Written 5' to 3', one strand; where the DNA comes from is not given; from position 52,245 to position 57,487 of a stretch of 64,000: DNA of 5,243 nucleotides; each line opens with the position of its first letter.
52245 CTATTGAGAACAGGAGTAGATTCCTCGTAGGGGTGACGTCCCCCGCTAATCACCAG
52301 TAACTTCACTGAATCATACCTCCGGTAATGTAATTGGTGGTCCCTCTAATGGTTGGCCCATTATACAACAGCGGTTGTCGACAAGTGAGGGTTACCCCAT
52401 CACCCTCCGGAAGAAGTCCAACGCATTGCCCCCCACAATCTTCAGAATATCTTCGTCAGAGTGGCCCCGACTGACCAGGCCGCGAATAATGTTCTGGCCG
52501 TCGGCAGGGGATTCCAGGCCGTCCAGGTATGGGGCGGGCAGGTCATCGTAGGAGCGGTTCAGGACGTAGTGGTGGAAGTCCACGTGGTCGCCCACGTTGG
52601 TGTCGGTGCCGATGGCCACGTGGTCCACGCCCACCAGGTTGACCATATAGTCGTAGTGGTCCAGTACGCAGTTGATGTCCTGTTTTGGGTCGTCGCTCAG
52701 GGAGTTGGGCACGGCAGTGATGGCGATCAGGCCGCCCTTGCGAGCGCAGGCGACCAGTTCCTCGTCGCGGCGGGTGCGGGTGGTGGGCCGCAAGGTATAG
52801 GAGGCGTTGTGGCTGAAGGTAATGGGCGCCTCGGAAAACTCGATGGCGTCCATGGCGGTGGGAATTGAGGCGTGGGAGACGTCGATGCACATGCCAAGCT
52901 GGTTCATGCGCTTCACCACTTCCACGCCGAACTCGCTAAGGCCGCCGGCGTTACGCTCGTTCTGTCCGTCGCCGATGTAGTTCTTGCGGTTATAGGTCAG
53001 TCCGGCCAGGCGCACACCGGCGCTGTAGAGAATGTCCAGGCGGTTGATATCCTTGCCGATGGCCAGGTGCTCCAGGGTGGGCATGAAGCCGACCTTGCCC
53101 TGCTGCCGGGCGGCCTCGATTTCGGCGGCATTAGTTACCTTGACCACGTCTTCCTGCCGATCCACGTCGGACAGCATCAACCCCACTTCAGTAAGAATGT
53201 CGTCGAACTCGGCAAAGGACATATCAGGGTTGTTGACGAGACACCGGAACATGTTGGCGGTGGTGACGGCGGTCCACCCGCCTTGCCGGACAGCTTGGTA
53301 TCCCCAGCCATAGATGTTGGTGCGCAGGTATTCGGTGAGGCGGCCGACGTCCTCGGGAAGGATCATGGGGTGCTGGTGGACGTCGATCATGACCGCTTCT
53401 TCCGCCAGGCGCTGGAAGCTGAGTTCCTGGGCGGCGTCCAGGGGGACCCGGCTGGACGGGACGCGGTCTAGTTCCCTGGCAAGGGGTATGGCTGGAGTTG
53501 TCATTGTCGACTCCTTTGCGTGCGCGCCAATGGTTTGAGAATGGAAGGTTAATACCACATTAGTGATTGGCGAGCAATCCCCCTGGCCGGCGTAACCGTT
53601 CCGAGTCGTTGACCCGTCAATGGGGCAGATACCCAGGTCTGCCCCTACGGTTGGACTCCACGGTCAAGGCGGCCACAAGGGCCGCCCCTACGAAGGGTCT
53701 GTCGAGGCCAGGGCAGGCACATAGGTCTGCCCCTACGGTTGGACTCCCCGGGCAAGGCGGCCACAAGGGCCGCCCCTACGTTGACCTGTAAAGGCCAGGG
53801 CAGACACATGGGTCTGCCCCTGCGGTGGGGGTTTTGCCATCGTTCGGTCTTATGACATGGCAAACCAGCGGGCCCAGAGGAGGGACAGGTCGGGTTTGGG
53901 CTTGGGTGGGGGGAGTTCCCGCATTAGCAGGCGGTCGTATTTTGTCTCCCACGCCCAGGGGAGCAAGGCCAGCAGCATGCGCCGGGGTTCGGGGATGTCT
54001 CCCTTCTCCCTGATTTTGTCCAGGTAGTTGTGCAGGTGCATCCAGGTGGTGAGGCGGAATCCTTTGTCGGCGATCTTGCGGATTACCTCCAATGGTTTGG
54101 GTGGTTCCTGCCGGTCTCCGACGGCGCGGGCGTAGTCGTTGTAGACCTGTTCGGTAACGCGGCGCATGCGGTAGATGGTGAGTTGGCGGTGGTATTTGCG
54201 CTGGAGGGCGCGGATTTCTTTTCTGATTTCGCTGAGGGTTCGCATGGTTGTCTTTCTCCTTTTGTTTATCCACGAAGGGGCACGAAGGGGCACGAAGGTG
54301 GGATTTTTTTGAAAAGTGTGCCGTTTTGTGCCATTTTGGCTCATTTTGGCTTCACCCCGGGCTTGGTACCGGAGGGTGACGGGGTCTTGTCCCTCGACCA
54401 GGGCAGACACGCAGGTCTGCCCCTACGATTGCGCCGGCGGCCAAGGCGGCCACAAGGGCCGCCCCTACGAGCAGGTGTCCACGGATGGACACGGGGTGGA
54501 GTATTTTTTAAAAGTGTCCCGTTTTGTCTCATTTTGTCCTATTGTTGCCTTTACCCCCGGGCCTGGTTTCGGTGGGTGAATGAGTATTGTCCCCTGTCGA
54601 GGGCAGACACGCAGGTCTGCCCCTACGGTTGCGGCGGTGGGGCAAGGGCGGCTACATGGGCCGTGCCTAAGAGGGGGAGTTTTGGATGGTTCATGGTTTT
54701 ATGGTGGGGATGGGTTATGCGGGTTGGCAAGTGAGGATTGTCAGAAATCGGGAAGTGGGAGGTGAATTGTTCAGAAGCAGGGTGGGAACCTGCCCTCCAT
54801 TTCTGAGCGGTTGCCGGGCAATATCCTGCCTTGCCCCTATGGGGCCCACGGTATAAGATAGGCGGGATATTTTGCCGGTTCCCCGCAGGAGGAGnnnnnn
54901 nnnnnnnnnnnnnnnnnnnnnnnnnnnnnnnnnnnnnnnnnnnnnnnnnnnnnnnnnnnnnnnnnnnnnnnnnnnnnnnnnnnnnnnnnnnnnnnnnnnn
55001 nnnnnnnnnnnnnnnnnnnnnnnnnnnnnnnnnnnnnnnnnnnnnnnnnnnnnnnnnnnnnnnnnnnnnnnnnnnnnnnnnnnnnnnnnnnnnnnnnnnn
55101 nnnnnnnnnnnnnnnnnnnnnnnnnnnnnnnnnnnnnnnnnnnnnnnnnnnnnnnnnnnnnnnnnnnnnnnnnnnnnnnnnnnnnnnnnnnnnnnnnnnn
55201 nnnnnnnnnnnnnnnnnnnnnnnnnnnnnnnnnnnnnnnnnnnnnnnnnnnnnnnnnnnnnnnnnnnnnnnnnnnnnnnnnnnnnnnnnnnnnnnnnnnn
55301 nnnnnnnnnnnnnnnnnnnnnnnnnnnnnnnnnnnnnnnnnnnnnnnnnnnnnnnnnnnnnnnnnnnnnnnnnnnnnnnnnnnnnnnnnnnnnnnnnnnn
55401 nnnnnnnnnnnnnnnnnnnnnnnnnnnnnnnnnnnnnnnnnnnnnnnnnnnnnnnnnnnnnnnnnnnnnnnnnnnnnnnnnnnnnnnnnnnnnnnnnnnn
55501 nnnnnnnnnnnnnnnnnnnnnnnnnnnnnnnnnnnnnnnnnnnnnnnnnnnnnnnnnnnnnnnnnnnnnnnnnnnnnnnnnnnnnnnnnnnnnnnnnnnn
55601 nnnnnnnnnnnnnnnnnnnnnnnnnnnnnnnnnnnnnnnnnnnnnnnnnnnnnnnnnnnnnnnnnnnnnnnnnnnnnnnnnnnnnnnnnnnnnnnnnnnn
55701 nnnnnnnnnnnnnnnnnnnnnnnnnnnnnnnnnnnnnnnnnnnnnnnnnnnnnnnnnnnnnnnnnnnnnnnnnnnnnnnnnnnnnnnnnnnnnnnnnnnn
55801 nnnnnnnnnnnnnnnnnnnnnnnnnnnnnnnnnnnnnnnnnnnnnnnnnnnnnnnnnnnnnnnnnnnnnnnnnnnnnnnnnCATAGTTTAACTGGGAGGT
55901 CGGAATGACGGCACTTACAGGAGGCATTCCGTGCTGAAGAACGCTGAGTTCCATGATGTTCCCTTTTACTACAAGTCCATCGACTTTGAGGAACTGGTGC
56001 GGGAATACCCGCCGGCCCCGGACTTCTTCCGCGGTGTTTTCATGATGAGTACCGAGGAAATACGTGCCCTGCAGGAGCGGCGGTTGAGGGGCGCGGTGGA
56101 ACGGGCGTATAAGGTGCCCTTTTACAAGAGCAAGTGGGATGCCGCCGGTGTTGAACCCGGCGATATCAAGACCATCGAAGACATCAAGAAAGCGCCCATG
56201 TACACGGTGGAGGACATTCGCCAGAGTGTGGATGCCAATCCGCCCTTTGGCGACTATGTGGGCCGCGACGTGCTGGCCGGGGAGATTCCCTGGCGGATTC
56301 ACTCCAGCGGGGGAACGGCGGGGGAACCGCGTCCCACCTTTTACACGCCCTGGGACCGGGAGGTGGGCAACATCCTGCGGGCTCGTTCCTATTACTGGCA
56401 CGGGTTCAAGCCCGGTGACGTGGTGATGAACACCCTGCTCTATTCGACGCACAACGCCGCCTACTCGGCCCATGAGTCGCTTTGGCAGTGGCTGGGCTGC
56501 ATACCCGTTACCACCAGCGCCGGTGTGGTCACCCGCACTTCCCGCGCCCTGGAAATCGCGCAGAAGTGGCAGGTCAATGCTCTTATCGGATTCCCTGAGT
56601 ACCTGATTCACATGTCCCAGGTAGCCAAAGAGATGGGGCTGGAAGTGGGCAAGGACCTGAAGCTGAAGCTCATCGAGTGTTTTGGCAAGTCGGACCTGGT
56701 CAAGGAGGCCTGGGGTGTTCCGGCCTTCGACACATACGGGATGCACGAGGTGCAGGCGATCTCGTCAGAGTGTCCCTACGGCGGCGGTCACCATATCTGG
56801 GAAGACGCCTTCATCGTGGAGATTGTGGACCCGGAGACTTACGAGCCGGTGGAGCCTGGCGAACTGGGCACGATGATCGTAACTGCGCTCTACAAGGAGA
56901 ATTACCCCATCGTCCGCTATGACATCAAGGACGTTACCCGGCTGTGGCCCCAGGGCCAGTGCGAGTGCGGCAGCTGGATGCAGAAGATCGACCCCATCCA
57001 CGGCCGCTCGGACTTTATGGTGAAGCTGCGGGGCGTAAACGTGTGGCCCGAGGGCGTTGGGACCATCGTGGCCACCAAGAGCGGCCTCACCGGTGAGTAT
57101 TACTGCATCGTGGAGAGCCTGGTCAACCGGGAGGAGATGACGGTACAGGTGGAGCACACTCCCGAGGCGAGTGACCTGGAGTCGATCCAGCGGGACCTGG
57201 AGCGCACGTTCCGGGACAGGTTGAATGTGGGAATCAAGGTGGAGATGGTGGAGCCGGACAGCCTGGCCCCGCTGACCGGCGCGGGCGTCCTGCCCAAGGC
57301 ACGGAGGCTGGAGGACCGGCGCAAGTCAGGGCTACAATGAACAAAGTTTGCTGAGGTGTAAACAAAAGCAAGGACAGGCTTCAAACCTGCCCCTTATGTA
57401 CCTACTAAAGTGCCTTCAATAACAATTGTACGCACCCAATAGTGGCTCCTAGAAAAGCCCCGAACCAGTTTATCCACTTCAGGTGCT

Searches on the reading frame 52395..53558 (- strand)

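Call 80: search_protein_families(library=pfam, proteins=[window:52395-53558:-], max_evalue=0.00001)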
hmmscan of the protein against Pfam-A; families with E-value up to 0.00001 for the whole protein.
window:52395-53558:- (388 aa): 1 family
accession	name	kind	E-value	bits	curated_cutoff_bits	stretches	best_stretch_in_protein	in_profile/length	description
PF01244.27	Peptidase_M19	-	2.6e-70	237.6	26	1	53-384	4-318/319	Membrane dipeptidase (Peptidase family M19)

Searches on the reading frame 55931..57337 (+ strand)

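Call 80: search_protein_families(library=pfam, proteins=[window:55931-57337:+], max_evalue=0.00001)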
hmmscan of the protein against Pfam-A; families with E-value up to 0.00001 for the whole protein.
window:55931-57337:+ (469 aa): 1 family
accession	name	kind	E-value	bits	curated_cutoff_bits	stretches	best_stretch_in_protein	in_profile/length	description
PF14535.12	AMP-binding_C_2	-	1.4e-13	51.3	25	1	368-464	1-96/96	AMP-binding enzyme C-terminal domain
